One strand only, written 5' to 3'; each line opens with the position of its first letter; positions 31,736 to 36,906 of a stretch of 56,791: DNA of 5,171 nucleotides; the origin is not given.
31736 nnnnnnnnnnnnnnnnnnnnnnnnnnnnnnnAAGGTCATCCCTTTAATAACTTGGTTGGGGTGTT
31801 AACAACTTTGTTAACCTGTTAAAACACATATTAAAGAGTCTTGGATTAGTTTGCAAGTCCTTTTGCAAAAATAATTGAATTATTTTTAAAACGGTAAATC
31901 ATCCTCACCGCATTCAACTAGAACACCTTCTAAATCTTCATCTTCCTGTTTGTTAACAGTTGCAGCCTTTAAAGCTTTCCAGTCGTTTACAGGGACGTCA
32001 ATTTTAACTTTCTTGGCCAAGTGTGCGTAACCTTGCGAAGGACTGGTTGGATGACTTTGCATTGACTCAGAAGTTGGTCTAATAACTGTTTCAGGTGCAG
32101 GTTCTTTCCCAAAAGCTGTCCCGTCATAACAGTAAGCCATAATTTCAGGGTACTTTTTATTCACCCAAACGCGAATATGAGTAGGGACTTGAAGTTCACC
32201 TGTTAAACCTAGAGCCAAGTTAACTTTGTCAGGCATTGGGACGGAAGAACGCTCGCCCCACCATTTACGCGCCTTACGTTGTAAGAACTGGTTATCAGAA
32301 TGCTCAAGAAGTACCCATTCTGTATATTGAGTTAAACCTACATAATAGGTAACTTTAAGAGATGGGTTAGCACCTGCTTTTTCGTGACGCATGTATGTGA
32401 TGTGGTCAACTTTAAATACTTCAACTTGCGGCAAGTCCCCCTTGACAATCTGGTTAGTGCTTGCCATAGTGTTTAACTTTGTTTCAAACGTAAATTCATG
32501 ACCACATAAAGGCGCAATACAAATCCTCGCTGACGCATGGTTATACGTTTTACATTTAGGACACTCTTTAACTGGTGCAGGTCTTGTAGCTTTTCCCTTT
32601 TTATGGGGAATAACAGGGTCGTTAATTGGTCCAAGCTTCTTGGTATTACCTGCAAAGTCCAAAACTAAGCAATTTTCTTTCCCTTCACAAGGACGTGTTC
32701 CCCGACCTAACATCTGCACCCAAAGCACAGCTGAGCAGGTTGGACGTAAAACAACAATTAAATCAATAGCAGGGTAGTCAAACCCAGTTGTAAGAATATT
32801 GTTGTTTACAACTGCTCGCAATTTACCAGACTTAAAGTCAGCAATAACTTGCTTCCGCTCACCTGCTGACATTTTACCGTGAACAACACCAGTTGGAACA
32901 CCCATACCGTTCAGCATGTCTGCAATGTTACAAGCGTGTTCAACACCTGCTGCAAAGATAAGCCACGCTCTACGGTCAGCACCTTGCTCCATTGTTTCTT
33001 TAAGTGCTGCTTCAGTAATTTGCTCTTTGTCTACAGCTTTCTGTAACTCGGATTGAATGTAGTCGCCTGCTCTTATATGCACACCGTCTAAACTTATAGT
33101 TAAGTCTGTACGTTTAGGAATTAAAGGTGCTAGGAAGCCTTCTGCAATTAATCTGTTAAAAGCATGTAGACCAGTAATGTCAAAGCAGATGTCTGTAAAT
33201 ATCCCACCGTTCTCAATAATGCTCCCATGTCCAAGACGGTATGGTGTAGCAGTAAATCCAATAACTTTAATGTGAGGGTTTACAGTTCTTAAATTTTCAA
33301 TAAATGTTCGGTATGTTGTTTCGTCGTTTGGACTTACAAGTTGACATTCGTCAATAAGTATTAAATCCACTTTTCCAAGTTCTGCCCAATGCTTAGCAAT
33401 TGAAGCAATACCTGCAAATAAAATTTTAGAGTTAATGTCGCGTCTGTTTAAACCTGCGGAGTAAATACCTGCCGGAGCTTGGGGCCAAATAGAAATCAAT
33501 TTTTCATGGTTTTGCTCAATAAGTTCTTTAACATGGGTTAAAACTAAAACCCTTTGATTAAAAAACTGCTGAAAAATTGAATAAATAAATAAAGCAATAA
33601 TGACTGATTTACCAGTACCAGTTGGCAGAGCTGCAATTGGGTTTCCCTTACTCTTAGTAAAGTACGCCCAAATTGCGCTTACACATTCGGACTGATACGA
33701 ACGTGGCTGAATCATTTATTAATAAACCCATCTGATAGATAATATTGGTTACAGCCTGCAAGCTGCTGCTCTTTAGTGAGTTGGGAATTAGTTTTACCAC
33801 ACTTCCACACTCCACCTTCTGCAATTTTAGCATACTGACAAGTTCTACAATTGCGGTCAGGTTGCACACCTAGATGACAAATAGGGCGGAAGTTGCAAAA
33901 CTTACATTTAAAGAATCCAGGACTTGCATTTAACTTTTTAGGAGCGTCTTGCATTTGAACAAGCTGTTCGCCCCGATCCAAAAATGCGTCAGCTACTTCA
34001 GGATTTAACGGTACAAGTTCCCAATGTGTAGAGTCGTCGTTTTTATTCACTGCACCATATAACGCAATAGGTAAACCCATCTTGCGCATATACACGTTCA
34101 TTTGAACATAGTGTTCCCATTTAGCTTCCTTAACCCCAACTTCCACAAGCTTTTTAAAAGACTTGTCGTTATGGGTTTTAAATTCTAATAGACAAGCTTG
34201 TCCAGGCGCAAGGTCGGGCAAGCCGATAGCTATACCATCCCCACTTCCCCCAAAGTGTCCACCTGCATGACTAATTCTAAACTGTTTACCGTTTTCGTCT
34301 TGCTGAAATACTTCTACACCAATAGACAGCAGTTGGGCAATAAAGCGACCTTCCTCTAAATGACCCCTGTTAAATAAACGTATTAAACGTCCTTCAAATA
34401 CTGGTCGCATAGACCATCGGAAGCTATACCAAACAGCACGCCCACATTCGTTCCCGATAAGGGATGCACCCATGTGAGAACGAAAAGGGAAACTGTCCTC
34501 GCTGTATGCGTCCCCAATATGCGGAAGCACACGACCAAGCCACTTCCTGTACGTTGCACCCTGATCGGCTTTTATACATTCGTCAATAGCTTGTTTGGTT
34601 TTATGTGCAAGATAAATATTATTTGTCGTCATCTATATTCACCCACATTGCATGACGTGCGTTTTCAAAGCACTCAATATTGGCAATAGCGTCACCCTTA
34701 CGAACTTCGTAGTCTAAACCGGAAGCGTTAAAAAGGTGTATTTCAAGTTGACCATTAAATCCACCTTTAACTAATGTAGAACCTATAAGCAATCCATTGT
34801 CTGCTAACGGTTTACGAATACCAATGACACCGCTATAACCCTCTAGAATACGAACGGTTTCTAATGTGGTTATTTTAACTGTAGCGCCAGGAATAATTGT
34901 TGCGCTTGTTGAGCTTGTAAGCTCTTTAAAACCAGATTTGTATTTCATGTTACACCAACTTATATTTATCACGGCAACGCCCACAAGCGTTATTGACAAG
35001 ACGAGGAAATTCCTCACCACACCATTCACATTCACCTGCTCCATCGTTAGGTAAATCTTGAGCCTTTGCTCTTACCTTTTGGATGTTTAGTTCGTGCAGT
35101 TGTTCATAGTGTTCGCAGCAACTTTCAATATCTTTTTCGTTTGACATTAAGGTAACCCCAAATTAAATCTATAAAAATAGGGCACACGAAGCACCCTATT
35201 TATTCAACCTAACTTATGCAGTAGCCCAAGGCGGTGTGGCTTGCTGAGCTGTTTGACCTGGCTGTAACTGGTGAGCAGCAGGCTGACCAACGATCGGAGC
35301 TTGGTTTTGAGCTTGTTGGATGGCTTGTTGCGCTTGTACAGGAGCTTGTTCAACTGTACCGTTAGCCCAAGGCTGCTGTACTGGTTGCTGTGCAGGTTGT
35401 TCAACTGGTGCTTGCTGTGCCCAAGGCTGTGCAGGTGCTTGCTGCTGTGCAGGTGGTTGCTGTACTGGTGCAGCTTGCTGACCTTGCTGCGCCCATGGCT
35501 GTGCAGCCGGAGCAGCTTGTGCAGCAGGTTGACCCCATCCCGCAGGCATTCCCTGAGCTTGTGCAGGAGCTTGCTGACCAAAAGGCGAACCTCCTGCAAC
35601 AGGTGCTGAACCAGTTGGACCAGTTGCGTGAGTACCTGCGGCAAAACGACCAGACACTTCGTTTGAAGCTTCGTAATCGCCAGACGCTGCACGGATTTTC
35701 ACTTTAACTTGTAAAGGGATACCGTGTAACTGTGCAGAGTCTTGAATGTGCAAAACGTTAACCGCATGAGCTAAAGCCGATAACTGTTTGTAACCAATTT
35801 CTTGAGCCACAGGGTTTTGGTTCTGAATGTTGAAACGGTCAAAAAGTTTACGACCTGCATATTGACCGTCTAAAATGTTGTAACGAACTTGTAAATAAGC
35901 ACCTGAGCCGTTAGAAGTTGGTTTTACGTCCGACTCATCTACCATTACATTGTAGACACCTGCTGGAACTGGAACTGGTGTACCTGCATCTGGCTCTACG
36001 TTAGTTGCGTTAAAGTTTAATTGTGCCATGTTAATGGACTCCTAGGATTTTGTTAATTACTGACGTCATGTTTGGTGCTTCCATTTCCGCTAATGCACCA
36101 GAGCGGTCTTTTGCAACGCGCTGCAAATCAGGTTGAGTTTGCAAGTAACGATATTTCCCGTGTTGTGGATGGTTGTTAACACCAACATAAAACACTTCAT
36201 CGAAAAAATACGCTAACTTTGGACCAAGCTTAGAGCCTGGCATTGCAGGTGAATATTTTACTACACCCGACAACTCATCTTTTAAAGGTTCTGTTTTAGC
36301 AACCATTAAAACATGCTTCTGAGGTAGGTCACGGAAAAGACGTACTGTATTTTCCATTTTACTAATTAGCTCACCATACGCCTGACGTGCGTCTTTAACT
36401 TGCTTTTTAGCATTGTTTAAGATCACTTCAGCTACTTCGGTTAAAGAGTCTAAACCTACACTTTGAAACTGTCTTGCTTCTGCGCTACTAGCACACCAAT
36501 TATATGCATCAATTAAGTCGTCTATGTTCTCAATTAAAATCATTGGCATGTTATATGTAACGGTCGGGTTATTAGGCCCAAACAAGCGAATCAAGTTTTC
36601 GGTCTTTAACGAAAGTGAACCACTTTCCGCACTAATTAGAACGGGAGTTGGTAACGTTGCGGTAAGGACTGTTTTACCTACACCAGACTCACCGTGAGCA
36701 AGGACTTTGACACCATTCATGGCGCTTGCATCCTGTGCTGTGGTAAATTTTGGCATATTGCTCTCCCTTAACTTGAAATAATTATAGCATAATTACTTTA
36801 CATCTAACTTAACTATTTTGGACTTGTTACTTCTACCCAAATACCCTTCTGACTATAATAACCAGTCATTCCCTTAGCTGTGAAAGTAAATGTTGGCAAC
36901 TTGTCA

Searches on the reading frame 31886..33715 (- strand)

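Call 38: search_protein_families(library=pfam, proteins=[window:31886-33715:-])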
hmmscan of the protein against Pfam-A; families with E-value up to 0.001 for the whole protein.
window:31886-33715:- (609 aa): 4 families
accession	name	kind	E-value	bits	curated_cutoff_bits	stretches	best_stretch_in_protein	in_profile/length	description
PF04851.21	ResIII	-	3e-21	76.5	22.5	1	2-160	2-164/164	Type III restriction enzyme, res subunit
PF00271.37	Helicase_C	-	4.4e-14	53.1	23.5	1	238-341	6-108/110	Helicase conserved C-terminal domain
PF00270.35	DEAD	-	8e-13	48.9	26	1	7-158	3-160/167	DEAD/DEAH box helicase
PF18766.7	SWI2_SNF2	-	4.3e-06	27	26.7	1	32-159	27-156/221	SWI2/SNF2 ATPase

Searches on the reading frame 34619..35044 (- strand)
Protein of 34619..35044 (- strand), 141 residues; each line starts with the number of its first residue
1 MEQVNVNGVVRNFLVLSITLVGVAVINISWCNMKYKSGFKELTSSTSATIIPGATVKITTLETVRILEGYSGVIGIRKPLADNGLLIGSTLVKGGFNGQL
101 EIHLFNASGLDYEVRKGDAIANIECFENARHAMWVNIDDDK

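Call 38: search_protein_families(library=pfam, proteins=[window:34619-35044:-])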
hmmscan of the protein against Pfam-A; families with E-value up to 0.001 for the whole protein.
window:34619-35044:- (141 aa): 2 families
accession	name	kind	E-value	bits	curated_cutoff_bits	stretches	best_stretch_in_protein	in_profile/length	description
PF00692.24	dUTPase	-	3.5e-07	30.5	22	1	41-123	17-99/129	dUTPase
PF22769.1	DCD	-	6.2e-06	26.8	27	1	41-123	64-148/153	dCTP deaminase-like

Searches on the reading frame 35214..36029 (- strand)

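Call 38: search_protein_families(library=pfam, proteins=[window:35214-36029:-])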
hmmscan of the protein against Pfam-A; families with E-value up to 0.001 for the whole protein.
window:35214-36029:- (271 aa): 1 family
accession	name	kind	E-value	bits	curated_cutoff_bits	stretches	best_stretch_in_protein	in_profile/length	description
PF05037.18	DUF669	-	7.7e-14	52.4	21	1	6-116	3-117/138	Protein of unknown function (DUF669)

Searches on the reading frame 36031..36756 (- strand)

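Call 38: search_protein_families(library=pfam, proteins=[window:36031-36756:-])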
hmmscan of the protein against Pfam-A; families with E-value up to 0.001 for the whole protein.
window:36031-36756:- (241 aa): 1 family
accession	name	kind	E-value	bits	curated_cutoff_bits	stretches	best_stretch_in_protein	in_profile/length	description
PF13479.12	AAA_24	-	5.8e-21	75.7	27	1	15-219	2-195/195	AAA domain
